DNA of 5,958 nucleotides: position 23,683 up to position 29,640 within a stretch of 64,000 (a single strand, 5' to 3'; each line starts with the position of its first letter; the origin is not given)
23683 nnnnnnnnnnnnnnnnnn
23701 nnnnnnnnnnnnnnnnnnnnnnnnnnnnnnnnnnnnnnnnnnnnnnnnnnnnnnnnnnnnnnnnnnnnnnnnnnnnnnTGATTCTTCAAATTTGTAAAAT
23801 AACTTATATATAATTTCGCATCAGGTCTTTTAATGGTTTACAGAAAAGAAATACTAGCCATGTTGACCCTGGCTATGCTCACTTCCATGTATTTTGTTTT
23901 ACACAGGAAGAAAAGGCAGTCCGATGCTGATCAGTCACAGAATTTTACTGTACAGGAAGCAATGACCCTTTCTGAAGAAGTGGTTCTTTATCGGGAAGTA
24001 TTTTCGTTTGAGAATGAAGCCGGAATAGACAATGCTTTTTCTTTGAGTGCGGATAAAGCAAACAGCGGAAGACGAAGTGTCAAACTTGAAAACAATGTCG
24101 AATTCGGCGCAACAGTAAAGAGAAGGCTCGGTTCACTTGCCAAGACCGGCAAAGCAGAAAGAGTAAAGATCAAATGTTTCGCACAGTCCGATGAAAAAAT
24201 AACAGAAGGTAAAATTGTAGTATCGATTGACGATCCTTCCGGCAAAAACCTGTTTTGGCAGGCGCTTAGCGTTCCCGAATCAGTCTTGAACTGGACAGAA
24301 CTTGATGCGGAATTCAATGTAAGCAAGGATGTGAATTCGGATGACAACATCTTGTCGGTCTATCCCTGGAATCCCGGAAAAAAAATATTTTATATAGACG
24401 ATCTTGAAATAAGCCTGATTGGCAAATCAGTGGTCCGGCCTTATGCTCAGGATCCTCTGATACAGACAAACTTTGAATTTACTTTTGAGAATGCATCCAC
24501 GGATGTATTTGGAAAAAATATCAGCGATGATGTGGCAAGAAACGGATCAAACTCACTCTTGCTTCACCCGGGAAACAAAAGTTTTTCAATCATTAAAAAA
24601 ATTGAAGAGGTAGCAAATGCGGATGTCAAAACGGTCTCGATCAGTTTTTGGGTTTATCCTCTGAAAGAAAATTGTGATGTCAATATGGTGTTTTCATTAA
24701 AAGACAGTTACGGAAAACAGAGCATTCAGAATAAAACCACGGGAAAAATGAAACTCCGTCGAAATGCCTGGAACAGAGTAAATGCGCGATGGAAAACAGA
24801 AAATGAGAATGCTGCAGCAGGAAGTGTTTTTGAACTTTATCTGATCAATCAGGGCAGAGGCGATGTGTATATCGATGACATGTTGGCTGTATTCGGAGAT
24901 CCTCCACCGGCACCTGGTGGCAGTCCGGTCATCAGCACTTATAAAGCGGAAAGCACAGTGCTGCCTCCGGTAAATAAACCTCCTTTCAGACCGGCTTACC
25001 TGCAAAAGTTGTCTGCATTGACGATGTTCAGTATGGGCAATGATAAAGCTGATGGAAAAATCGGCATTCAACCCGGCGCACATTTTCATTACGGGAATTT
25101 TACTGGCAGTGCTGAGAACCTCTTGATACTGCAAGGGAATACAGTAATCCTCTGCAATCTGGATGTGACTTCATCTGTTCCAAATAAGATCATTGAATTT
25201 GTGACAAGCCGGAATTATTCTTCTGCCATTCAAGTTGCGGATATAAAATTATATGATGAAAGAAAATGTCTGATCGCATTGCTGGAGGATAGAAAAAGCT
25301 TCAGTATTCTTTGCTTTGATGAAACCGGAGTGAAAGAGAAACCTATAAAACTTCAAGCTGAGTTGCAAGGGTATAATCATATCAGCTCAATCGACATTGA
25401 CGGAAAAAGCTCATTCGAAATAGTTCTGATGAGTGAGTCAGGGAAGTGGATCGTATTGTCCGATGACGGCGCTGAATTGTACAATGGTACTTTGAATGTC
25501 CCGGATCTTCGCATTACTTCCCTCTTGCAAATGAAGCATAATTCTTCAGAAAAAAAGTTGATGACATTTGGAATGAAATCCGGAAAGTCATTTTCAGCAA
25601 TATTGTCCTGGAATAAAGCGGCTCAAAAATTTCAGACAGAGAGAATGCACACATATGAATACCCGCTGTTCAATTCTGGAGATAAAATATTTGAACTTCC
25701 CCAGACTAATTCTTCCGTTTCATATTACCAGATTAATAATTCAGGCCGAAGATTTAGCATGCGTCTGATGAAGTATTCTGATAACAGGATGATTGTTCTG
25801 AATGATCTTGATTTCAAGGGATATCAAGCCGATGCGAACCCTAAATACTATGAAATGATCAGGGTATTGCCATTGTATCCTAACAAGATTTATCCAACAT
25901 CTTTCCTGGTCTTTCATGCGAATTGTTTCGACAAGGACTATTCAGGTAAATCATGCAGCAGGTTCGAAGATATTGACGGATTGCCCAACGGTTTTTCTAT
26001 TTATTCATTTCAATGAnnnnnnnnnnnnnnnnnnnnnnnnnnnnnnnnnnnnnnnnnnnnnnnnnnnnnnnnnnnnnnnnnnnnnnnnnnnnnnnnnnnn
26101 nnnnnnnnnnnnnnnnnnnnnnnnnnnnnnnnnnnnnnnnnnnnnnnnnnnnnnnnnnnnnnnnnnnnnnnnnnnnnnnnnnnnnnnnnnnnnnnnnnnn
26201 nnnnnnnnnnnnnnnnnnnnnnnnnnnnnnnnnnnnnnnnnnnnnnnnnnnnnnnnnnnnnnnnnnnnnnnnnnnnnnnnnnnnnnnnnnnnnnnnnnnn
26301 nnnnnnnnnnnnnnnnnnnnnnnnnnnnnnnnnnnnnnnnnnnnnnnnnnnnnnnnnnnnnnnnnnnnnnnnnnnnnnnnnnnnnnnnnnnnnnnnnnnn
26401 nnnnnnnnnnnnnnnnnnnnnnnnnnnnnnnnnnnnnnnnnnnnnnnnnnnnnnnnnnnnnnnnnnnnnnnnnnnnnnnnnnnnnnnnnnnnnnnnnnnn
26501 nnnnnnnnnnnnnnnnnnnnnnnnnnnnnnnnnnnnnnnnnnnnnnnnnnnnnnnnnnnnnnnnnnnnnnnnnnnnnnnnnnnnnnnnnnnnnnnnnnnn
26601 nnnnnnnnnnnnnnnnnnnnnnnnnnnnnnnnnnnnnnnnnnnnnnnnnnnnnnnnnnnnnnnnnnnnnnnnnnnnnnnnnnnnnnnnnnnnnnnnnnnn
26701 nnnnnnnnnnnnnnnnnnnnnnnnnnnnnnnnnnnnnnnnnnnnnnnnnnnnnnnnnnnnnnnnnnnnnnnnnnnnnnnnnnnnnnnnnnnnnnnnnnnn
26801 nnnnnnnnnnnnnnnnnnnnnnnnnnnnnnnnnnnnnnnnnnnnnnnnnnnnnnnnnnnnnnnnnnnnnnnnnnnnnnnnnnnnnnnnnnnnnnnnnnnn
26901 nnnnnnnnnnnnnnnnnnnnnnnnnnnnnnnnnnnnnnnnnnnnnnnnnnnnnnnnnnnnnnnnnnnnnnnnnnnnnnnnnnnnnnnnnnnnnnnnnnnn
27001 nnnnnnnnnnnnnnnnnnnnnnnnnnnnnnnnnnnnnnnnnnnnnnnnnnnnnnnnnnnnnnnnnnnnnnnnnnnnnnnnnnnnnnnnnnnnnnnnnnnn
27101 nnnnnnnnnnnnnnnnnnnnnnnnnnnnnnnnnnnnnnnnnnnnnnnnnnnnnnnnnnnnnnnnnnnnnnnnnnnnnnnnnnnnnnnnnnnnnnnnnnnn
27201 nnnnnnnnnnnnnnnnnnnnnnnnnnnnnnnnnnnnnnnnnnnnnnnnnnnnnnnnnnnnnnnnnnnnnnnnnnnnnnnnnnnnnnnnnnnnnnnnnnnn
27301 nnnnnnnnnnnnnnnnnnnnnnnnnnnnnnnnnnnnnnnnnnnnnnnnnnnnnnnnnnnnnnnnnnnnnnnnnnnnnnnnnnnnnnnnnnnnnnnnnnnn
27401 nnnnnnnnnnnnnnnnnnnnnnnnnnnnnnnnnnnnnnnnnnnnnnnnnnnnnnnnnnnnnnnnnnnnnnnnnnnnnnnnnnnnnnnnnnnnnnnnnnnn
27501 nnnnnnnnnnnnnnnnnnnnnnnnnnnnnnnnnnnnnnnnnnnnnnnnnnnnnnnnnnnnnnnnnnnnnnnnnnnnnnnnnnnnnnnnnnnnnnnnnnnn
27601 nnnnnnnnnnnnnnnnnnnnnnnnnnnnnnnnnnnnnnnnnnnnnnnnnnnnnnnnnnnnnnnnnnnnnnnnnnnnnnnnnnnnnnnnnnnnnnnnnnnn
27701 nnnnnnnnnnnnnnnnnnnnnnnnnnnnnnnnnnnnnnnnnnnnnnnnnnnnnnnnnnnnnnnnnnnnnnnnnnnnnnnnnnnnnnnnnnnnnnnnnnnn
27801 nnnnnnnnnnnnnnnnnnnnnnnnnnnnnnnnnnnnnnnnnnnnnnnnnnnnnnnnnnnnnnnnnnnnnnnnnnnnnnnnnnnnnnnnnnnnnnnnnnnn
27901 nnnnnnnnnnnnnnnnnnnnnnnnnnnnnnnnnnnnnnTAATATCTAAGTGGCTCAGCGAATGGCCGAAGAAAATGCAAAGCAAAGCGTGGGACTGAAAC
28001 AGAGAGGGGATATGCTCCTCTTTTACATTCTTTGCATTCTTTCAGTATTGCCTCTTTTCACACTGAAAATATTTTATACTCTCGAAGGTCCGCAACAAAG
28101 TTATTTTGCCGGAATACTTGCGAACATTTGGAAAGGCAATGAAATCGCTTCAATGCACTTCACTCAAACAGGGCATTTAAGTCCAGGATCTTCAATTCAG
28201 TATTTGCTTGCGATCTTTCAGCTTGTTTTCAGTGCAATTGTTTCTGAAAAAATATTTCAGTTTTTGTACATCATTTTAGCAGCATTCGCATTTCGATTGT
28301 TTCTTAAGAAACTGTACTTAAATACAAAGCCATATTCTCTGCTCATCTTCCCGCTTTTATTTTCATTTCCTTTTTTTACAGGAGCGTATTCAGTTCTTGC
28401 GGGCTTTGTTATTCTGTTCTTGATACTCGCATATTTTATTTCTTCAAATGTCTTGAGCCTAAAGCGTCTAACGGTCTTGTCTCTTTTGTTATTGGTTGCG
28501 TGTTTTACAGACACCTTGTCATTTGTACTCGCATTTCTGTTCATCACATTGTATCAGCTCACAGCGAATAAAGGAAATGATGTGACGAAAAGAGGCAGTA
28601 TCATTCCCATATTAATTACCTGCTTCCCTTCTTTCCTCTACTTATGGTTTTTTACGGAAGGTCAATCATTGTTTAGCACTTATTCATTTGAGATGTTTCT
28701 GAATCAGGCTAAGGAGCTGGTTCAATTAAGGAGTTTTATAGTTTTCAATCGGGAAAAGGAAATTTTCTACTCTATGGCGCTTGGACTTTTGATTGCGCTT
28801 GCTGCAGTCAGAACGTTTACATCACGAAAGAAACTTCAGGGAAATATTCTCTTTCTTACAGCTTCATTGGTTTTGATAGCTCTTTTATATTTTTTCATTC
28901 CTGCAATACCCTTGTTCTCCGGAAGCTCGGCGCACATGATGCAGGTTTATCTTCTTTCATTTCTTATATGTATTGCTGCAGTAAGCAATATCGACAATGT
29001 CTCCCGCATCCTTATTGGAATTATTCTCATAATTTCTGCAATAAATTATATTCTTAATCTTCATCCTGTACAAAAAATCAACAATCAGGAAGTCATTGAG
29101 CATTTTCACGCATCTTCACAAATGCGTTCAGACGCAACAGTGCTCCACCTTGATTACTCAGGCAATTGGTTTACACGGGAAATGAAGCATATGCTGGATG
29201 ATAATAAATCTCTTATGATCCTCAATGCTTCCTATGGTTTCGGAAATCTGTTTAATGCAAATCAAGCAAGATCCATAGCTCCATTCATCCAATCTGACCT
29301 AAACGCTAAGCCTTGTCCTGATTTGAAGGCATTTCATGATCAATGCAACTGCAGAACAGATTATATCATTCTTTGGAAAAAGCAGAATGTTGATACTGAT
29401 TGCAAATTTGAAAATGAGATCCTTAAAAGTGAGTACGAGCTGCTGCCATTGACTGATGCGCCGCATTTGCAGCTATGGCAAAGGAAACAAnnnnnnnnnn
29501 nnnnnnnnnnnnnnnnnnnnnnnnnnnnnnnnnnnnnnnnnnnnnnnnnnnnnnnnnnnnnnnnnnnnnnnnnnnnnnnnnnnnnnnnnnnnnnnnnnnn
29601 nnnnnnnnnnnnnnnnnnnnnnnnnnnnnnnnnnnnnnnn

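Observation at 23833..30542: A recurring beta-sandwich signature shared by three neighbouring proteins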

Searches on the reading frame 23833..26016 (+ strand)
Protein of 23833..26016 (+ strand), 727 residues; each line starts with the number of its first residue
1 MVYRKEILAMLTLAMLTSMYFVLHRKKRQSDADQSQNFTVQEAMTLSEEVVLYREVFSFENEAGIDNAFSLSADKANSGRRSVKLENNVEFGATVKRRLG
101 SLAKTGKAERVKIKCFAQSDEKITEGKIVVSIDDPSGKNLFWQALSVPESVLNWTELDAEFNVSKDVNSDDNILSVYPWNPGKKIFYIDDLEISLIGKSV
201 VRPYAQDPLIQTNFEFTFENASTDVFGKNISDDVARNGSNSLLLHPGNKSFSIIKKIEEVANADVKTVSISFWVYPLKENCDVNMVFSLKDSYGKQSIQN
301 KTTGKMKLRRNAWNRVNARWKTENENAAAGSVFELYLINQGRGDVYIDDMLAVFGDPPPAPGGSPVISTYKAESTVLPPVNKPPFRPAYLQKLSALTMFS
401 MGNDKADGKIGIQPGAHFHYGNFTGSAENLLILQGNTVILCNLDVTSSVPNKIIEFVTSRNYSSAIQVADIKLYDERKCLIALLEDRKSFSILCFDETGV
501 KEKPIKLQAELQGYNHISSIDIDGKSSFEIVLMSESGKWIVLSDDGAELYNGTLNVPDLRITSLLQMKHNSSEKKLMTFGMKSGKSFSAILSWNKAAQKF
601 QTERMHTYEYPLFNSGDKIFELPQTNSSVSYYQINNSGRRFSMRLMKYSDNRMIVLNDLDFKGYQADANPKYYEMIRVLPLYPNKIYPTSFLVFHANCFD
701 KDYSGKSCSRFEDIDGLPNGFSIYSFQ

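Call 3: search_protein_families(library=pfam, proteins=[window:23833-26016:+], max_evalue=1)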
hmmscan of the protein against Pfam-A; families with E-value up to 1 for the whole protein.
window:23833-26016:+ (727 aa): 0 families

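Call 4: search_protein_families(library=ncbifam, proteins=[window:23833-26016:+], max_evalue=1)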
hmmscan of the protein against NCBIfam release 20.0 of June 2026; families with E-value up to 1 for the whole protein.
window:23833-26016:+ (727 aa): 0 families

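Call 6: search_solved_structures(query=window:23833-26016:+, max_evalue=10)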
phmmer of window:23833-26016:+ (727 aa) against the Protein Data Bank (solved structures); distinct sequences matched with E-value up to 10: 1.
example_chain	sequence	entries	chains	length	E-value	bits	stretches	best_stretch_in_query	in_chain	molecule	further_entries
2h56_A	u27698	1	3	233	1.6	10.1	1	396-436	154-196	DNA-3-methyladenine glycosidase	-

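Call 10: find_homologous_proteins(query=window:23833-26016:+, max_evalue=0.001)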
Query window:23833-26016:+ (727 aa): 6 proteins with E <= 0.001 among 8000 candidates.
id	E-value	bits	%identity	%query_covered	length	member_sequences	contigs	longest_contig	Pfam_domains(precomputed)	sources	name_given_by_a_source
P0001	0.0e+0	1629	100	99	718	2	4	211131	-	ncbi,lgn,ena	-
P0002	4.1e-59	219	29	54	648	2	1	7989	-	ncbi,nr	ncbi:MAG: hypothetical protein NTX97_02450 [Bacteroidetes bacterium]|nr:hypothetical protein [Bacter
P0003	5.5e-58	215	30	56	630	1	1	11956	-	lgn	-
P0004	1.3e-48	184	26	100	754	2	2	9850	-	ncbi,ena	-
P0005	6.8e-42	162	26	93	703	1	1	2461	-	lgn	-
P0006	5.9e-34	136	31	30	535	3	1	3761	-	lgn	-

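Call 17: find_encoding_contigs(protein=P0003, flank=10000, max_places=3)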
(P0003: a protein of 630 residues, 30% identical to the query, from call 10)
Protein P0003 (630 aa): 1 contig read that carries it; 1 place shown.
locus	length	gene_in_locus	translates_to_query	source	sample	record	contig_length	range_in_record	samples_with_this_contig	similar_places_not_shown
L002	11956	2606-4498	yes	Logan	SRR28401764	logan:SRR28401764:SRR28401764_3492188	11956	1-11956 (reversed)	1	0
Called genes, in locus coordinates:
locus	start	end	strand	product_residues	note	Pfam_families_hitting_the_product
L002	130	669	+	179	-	-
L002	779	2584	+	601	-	PF00005:ABC_tran, PF13401:AAA_22 (faint), PF08352:oligo_HPY (weak), PF00005:ABC_tran, PF02463:SMC_N (weak)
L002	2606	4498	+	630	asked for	-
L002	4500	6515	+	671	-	-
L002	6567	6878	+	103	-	PF01909:NTP_transf_2, PF18765:Polbeta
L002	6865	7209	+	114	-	PF01934:HepT-like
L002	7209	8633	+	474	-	PF03062:MBOAT, PF13813:MBOAT_2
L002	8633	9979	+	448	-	PF16822:ALGX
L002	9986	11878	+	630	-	-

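Call 26: find_encoding_contigs(protein=P0004, flank=10000, max_places=3)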
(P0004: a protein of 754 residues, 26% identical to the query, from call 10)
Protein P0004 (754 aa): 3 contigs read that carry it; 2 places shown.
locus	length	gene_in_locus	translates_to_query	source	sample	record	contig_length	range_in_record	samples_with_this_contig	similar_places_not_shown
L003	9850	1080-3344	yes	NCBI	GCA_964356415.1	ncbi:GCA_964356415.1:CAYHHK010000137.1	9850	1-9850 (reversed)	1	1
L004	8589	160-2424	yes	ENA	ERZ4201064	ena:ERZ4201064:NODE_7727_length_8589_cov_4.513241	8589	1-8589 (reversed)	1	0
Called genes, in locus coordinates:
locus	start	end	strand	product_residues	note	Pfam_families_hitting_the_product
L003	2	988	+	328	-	?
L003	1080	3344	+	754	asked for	-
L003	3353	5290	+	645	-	-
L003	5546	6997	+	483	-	PF03062:MBOAT, PF13813:MBOAT_2 (weak)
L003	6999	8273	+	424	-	PF16822:ALGX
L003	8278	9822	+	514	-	PF16822:ALGX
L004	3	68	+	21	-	?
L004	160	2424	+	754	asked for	-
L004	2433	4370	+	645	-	-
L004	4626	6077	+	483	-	PF03062:MBOAT, PF13813:MBOAT_2 (weak)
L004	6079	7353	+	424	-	PF16822:ALGX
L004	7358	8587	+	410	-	?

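Call 27: find_encoding_contigs(protein=P0002, flank=10000, max_places=3)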
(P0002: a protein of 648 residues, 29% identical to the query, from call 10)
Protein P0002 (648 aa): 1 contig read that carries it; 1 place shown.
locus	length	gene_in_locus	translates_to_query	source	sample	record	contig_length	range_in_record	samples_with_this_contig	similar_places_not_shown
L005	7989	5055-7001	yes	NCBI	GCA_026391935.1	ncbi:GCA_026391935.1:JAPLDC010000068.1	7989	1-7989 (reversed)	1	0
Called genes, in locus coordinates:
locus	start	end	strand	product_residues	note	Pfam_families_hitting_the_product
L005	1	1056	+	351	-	PF00144:Beta-lactamase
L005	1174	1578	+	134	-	-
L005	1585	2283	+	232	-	PF10108:DNA_pol_B_exo2, PF13482:RNase_H_2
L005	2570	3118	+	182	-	-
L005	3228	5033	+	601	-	PF00005:ABC_tran, PF00006:ATP-synt_ab (faint), PF13191:AAA_16 (faint), PF13401:AAA_22 (faint), PF07728:AAA_5 (faint), PF08352:oligo_HPY, PF00005:ABC_tran, PF02463:SMC_N (weak)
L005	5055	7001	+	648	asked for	-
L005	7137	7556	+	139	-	PF13366:PDDEXK_3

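Call 33: search_protein_families(library=pfam, proteins=[L002:9986-11878:+, L002:4500-6515:+, L003:2-988:+], max_evalue=1)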
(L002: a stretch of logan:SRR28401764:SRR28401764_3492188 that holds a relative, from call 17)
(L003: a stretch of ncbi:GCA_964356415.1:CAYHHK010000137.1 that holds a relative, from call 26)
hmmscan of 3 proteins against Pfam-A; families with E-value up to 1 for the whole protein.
L002:9986-11878:+ (630 aa): 0 families

L002:4500-6515:+ (671 aa): 1 family
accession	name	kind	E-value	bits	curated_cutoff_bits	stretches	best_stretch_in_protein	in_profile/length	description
PF08567.17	PH_TFIIH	-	0.12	13.1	27.1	0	9-30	35-56/88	TFIIH p62 subunit, N-terminal domain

L003:2-988:+ (328 aa): 2 families
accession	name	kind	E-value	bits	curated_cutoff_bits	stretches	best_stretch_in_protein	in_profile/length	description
PF03385.23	STELLO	-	8.7e-12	45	27.8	1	226-323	1-97/387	STELLO glycosyltransferases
PF12687.12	DUF3801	-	0.13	12.7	24.1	1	6-37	37-68/131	Protein of unknown function (DUF3801)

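Call 77: list_cluster_members(proteins=[P0001, P0007, P0009, P0008, P0150, P0159, P0069, P0135])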
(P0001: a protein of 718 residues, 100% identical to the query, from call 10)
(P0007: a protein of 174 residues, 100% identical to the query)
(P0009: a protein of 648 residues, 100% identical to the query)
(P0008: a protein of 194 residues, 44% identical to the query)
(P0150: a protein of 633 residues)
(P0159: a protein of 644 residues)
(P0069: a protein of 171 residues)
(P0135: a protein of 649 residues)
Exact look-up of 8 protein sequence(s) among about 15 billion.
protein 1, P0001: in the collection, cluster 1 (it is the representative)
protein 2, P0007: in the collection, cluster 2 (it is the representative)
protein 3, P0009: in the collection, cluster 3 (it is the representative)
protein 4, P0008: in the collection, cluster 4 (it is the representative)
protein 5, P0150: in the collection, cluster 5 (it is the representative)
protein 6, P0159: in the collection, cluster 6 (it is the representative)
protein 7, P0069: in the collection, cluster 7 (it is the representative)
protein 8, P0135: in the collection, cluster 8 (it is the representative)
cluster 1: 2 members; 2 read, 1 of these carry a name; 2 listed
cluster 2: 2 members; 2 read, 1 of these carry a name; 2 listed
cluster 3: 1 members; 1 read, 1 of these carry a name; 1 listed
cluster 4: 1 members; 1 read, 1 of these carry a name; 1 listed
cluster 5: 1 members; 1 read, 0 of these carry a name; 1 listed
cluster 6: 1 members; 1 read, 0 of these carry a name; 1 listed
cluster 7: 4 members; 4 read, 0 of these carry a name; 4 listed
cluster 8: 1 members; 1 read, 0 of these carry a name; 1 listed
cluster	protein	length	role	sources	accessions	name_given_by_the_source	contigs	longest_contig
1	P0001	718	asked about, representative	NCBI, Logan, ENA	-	-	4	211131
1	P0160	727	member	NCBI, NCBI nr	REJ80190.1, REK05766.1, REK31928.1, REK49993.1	MAG: hypothetical protein DWQ44_13260 [Bacteroidetes bacterium] | MAG: hypothetical protein DWQ33_13645 [Bacteroidota bacterium]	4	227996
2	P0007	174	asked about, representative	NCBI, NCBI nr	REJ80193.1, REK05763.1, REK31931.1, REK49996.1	MAG: hypothetical protein DWQ44_13275 [Bacteroidetes bacterium] | MAG: hypothetical protein DWQ33_13660 [Bacteroidota bacterium]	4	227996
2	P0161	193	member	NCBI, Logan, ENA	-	-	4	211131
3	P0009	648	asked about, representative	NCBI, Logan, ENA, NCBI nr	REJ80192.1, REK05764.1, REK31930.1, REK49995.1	MAG: hypothetical protein DWQ44_13270 [Bacteroidetes bacterium] | MAG: hypothetical protein DWQ33_13655 [Bacteroidota bacterium]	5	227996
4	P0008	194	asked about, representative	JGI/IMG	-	hypothetical protein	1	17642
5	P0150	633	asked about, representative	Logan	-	-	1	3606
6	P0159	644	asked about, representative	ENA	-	-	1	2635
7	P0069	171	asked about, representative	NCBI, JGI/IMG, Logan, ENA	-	-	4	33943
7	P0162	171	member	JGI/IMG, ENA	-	-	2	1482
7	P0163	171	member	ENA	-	-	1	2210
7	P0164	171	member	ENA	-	-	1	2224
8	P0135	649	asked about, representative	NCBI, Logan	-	-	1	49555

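Call 78: search_protein_families(library=pfam, proteins=[P0002, P0004, P0005, P0006], max_evalue=0.1)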
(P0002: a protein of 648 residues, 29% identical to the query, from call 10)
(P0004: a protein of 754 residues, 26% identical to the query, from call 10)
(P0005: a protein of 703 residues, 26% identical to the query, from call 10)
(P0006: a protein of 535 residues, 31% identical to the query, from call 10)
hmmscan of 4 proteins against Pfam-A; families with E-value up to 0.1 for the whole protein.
P0002 (648 aa): 2 families
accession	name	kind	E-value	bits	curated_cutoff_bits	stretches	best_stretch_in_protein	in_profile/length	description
PF13517.12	FG-GAP_3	-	0.00028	21.9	26.9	1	430-490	4-60/61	FG-GAP-like repeat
PF01839.29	FG-GAP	-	0.057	13.8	22.1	0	479-491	8-20/37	FG-GAP repeat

P0004 (754 aa): 0 families

P0005 (703 aa): 1 family
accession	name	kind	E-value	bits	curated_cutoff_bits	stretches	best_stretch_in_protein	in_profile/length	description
PF22414.1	Hia_Tpr_ring_dom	-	0.043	14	27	0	625-638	24-37/37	Trimeric autotransporter adhesin, Trp ring domain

P0006 (535 aa): 2 families
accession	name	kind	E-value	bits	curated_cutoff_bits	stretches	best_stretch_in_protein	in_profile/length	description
PF13517.12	FG-GAP_3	-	0.0014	19.6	26.9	1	322-360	1-38/61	FG-GAP-like repeat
PF01839.29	FG-GAP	-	0.0058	16.9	22.1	1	320-335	7-22/37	FG-GAP repeat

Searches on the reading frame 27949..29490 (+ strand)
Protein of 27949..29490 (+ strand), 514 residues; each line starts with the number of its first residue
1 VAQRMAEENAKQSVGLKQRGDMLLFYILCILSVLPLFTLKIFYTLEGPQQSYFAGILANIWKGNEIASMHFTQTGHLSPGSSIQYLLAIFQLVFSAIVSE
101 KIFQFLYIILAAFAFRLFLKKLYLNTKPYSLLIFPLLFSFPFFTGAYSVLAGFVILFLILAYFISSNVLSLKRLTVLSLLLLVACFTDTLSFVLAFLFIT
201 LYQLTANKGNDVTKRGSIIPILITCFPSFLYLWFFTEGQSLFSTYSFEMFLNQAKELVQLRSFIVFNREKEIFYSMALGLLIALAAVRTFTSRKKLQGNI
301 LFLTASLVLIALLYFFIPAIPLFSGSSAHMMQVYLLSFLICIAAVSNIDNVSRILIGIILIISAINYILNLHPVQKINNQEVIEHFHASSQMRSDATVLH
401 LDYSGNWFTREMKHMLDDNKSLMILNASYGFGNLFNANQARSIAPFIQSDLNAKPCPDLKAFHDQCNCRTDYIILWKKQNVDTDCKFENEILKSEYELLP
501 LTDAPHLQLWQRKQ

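Call 73: search_solved_structures(query=A5, max_evalue=10, show_alignments=1)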
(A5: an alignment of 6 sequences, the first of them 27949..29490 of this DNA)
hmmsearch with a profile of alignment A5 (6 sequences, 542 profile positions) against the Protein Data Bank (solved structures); distinct sequences matched with E-value up to 10: 0.
